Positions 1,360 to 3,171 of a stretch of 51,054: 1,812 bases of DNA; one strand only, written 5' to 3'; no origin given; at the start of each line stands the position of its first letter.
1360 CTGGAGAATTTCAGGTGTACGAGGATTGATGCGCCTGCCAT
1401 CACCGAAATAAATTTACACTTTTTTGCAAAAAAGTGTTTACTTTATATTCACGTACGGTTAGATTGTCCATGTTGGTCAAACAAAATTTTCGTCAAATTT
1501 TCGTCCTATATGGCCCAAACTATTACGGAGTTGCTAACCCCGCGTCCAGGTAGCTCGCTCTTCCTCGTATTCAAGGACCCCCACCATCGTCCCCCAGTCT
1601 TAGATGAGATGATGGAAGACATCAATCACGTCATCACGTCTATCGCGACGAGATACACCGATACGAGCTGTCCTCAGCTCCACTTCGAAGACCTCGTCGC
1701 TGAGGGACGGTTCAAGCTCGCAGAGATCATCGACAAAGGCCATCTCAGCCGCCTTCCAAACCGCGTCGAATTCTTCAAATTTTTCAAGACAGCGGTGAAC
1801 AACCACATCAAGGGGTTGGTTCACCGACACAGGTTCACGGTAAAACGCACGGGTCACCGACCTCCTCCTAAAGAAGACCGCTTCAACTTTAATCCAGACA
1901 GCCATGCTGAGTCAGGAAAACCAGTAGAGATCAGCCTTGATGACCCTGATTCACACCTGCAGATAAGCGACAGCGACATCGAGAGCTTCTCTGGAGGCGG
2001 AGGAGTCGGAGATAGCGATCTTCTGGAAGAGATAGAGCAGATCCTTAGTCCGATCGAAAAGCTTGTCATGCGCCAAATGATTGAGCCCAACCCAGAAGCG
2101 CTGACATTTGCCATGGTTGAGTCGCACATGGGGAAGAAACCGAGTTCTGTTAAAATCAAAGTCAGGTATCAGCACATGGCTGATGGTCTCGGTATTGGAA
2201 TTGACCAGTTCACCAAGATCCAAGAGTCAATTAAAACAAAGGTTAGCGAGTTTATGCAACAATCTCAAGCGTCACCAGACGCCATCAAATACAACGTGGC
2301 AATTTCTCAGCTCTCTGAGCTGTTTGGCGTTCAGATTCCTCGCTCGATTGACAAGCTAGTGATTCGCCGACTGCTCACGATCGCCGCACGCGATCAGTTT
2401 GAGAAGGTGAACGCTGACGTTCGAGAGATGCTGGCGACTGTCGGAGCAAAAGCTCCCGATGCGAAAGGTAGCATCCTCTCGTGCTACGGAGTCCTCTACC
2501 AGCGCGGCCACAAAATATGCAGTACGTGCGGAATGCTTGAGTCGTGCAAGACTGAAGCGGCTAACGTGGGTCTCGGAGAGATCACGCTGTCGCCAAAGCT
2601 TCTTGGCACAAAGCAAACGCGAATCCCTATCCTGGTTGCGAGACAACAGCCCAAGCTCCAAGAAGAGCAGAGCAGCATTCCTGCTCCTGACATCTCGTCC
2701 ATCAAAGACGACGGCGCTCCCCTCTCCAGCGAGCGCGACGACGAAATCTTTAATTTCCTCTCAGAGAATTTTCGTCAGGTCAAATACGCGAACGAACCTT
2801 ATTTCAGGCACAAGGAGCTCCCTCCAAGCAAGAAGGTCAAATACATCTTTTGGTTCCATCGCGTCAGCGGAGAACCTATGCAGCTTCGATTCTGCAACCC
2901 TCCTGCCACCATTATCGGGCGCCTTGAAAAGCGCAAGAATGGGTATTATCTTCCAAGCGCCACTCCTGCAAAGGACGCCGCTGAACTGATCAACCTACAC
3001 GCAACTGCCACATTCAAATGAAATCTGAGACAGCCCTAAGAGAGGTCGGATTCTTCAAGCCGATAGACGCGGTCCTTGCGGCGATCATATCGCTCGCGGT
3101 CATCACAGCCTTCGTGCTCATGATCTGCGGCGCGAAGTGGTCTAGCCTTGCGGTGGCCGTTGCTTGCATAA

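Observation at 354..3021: Two adjacent gp55-like late-sigma paralogs, the second with a 300-aa Cys-cluster C-terminal extension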

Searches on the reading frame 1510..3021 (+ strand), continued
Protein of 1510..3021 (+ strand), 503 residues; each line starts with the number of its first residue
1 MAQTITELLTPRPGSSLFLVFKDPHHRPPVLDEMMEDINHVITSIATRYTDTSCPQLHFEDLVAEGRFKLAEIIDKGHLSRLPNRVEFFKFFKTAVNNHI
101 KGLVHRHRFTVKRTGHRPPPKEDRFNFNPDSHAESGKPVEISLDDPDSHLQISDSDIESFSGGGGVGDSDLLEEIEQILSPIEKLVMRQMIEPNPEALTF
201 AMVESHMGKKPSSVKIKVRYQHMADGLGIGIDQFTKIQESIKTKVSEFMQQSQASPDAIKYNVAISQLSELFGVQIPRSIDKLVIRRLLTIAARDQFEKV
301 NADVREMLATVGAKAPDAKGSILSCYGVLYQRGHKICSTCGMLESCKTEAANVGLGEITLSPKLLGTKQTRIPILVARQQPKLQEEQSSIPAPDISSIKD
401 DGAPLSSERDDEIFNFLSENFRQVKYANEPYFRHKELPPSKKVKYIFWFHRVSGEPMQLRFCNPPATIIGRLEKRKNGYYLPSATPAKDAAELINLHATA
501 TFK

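Call 105: list_cluster_members(proteins=[P0030, P0028, P0059, P0083, P0123, P0137, P0155, P0173, P0181, P0115])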
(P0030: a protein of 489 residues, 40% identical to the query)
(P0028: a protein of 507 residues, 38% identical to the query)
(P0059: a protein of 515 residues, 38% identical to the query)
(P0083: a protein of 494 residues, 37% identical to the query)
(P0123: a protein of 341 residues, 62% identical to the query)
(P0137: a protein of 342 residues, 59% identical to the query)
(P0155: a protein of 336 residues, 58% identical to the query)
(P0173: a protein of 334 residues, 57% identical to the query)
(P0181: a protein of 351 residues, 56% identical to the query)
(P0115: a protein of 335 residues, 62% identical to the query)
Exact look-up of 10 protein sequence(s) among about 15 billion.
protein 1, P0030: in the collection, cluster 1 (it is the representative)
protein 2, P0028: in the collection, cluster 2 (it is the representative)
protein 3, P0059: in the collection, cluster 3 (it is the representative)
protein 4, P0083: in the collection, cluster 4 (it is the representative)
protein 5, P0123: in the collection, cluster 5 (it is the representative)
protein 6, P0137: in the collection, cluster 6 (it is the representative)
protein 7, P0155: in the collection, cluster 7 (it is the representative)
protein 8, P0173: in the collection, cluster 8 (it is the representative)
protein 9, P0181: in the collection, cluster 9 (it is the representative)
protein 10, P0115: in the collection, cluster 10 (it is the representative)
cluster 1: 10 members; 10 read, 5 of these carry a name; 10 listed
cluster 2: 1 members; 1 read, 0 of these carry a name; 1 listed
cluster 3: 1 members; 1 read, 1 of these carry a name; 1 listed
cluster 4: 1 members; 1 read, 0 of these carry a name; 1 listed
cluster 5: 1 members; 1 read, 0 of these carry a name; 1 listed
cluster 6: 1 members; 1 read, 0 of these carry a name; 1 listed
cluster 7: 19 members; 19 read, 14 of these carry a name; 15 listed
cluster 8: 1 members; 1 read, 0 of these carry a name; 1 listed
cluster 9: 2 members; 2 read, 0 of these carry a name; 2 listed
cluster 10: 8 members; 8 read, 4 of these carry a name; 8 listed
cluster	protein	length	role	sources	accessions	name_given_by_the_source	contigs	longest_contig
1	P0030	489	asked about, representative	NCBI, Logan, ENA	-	-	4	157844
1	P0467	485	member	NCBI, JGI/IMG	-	hypothetical protein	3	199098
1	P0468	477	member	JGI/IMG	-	hypothetical protein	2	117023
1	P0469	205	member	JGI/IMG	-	hypothetical protein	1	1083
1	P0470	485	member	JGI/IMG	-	hypothetical protein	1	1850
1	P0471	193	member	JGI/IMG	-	hypothetical protein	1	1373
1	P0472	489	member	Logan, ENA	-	-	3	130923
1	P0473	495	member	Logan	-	-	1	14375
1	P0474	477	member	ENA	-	-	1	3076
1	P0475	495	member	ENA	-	-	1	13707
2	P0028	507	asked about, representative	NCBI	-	-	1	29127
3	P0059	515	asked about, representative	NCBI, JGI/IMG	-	hypothetical protein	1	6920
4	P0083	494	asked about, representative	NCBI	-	-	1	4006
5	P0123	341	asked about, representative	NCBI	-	-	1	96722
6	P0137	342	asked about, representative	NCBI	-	-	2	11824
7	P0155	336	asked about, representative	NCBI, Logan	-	-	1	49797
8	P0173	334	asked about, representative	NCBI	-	-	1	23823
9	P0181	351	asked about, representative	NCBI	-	-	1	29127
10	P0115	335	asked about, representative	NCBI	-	-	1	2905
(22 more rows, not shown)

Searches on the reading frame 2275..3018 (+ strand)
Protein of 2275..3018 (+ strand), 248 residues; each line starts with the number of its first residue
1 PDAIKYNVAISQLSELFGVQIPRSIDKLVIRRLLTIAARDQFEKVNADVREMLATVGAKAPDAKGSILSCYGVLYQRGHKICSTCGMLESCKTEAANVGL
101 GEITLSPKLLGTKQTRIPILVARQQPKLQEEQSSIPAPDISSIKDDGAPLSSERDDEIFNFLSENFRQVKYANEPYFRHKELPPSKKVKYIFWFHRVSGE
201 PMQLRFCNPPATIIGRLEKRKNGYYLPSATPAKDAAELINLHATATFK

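Call 58: search_protein_representatives(alignment_id=A3)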
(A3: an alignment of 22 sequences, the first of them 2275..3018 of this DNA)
Query: 22 sequences, 235 profile positions. Proteins with E-value up to 0.001 (for the whole library): 154; up to 1e-10: 145; up to 1e-30: 129. The best 150 are listed.
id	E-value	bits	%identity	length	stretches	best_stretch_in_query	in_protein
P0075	1.2e-87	309.5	-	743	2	6-232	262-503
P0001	2.8e-86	305.0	-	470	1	2-233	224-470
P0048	1.9e-85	302.3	-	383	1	3-232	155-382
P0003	3.0e-83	295.1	-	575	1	3-233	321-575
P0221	1.3e-82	293.0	-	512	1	3-233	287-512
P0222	1.7e-81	289.4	-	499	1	2-233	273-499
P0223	1.2e-80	286.5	-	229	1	2-233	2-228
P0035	2.4e-80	285.6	-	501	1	3-234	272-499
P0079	3.8e-80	285.0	-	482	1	2-233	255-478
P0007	7.5e-79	280.7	-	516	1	2-233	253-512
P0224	3.0e-78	278.7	-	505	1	3-233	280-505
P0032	3.1e-78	278.7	-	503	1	3-233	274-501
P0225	6.3e-78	277.7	-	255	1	4-233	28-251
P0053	2.2e-76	272.6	-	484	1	4-229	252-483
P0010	2.8e-76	272.3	-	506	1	3-233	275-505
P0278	8.4e-58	211.8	-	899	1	5-207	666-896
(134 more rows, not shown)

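Call 85: search_solved_structures(query=A3, max_evalue=10, show_alignments=3)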
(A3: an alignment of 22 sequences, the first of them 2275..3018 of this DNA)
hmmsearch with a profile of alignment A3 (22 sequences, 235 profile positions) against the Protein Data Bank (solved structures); distinct sequences matched with E-value up to 10: 1.
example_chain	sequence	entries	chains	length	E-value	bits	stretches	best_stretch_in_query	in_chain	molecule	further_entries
7p5h_A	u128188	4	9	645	4.1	9.9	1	74-106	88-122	Fe-hydrogenase, subunit alpha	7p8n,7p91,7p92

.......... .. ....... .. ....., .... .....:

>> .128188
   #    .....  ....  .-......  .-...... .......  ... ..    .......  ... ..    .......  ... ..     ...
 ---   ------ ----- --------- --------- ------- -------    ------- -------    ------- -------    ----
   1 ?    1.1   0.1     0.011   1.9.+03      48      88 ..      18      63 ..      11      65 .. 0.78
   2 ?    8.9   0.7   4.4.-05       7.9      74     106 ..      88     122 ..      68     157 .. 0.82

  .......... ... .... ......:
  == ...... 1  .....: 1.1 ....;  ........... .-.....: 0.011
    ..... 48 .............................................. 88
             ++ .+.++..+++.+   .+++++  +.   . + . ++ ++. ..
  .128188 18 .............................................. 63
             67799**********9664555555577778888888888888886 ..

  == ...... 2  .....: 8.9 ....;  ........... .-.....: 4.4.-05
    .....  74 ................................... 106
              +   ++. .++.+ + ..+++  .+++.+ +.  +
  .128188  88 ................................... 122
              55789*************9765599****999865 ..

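Call 112: search_protein_families(library=pfam, proteins=[P0278], max_evalue=0.01)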
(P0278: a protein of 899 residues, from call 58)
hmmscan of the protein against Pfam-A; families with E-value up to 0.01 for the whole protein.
P0278 (899 aa): 3 families
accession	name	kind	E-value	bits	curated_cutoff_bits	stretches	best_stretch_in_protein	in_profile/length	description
PF03161.18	LAGLIDADG_2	-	7.5e-18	65.5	25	1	216-402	2-155/168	LAGLIDADG DNA endonuclease family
PF14890.11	Intein_splicing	-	1.4e-08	35.1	35.8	1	113-508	2-155/155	Intein splicing domain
PF07591.16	PT-HINT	-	0.0049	17.6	27.7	0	129-205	15-89/137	Pretoxin HINT domain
